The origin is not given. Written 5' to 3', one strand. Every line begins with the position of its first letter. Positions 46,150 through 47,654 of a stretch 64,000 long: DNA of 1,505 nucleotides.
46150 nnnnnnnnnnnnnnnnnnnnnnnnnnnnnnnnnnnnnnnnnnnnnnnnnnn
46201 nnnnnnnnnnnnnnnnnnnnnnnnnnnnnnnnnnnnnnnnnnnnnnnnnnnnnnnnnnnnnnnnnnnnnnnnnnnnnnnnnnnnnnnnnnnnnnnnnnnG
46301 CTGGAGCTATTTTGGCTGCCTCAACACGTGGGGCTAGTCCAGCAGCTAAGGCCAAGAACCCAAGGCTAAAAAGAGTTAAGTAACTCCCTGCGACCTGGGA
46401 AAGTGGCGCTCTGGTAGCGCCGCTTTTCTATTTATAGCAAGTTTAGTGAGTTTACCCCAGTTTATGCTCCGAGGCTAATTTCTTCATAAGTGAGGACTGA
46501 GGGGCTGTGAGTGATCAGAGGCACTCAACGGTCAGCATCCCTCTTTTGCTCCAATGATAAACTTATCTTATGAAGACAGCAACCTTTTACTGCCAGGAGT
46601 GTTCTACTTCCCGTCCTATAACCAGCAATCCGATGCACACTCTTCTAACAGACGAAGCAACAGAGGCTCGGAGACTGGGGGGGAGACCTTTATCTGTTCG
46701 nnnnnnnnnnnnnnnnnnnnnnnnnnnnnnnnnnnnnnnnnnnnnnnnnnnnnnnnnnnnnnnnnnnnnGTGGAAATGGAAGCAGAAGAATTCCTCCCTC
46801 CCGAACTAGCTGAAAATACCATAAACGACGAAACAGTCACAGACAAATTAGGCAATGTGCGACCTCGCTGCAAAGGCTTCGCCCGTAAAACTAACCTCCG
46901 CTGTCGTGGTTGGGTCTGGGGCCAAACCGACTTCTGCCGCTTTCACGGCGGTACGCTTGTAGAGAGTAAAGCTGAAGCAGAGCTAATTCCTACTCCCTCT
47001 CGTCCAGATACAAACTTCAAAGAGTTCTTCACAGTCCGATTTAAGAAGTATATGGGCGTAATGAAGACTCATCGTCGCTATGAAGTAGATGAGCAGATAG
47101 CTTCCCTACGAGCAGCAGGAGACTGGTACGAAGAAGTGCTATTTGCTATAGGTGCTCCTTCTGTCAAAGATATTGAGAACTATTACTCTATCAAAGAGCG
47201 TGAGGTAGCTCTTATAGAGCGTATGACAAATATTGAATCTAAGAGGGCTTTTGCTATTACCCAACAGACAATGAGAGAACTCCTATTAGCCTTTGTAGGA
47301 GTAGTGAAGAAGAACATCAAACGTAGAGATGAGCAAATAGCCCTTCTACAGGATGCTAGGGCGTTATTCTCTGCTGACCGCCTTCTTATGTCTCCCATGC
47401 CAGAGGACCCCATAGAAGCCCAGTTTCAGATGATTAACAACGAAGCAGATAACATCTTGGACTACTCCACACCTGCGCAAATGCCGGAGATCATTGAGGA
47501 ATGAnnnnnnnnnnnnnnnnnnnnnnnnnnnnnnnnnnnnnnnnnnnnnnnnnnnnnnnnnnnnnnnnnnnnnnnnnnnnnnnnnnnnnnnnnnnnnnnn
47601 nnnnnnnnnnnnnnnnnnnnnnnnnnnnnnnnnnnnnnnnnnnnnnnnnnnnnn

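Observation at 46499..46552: Intergenic element copy between a terminator and the packaging operon can fold as a hairpin followed by a U-tract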

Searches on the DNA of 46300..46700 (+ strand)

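Call 10: search_dna_similar(query=window:46300-46700:+, collection=phages, mode=distant, max_rows=25)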
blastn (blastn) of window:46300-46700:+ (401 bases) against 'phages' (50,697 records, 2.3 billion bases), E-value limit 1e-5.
No match.

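Call 96: search_rna_families(source=window, start=46380, end=46600, threshold=evalue, max_evalue=10)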
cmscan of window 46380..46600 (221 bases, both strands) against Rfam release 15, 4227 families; matches with E-value up to 10: 5.
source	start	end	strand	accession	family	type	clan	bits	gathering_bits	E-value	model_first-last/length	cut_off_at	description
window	46398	46429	+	RF00161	nos_TCE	Cis-reg;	-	16.8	60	0.74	1-64/64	no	Nanos 3' UTR translation control element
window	46420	46492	-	RF00217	SNORD20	Gene; snRNA; snoRNA; CD-box;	-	14.5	43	8.2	1-80/80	no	Small nucleolar RNA SNORD20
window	46547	46581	-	RF01727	SAM-SAH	Cis-reg; riboswitch;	-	13.6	40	0.83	1-49/49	no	SAM/SAH riboswitch aptamer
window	46489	46551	+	RF00802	mir-207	Gene; miRNA;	-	13.3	88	8.1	1-78/78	no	mir-207 microRNA precursor family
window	46397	46429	+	RF03694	mir-266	Gene; miRNA;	-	13.1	80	8.1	1-83/83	no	mir-266 microRNA precursor family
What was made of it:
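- On Structured cis-regulatory RNA: Only chance-level hits (E 0.7 or higher, far below gathering scores) occur in 46380-46600 (call 96).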

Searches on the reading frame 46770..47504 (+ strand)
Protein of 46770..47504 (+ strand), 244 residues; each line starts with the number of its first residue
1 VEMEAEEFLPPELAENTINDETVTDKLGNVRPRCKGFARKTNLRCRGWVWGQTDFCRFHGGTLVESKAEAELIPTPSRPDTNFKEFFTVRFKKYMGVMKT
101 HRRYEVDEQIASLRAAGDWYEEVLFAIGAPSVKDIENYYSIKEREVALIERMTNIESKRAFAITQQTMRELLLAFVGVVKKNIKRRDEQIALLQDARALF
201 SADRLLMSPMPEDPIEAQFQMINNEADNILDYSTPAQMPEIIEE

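Call 12: search_protein_families(library=phrogs, proteins=[window:46770-47504:+], max_evalue=0.001)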
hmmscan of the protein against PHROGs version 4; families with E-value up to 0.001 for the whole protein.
window:46770-47504:+ (244 aa): 0 families

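Call 80: list_cluster_members(proteins=[window:46776-47504:+, window:46015-46215:+, window:45758-46009:+, window:30188-30658:-, window:13416-13784:+, window:14071-14439:-, window:14609-14998:-, window:17466-17714:-, window:16664-17056:-, window:14436-14612:-])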
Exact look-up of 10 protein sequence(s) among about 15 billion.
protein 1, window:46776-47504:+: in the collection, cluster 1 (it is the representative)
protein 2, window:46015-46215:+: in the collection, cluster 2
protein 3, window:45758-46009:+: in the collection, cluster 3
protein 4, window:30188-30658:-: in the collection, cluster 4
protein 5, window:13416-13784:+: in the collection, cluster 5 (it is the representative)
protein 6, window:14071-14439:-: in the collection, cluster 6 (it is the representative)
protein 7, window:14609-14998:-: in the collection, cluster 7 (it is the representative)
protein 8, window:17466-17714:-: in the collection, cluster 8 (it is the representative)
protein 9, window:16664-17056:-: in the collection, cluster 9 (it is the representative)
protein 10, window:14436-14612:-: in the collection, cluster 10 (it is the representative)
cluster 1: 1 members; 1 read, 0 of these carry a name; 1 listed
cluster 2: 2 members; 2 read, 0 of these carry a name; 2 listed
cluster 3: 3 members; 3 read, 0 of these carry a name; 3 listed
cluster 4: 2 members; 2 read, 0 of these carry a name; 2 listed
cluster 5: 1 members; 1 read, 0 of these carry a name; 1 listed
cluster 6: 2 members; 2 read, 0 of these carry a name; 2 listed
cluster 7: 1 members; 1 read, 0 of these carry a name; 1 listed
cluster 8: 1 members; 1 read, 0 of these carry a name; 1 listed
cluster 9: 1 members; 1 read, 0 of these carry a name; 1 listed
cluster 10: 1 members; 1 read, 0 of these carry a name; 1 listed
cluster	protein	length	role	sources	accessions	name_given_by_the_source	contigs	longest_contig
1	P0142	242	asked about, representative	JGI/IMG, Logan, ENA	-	-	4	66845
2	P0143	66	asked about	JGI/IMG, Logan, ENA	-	-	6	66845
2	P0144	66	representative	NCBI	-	-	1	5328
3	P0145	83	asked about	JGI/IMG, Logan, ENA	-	-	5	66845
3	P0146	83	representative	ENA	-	-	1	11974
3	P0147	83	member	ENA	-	-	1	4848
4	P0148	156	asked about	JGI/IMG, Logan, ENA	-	-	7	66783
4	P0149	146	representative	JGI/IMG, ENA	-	-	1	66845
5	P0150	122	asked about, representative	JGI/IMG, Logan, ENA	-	-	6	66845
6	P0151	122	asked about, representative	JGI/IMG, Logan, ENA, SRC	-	-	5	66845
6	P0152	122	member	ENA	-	-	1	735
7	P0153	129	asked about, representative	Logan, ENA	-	-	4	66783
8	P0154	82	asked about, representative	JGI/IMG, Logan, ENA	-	-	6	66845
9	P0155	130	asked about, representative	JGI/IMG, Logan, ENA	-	-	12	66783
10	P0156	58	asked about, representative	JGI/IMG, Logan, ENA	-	-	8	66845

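Call 84: find_encoding_contigs(protein=P0144, flank=10000, max_places=4)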
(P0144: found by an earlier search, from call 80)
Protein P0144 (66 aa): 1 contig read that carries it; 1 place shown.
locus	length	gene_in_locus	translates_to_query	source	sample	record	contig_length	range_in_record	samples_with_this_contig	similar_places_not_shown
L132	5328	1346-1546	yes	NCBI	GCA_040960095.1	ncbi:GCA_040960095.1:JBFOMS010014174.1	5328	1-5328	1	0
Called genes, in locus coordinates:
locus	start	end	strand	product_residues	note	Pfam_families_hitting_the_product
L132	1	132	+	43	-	?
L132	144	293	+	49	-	-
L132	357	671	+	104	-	-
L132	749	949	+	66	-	-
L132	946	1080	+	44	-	-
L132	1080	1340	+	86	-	-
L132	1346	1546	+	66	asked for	-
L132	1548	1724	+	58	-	-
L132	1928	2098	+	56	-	-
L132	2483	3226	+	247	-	-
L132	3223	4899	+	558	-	PF17288:Terminase_3C (faint)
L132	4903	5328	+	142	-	?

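Call 90: find_encoding_contigs(protein=P0152, flank=10000, max_places=3)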
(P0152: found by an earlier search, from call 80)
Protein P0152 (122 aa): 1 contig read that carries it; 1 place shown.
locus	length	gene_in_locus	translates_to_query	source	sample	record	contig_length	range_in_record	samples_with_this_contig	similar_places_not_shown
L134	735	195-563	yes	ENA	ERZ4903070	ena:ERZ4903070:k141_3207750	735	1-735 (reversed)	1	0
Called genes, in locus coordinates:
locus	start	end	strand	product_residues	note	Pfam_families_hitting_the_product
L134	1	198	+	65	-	?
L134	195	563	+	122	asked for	-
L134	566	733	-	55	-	?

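Call 104: search_protein_families(library=pfam, proteins=[window:46776-47504:+], max_evalue=1)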
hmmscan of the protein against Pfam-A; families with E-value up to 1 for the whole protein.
window:46776-47504:+ (242 aa): 0 families
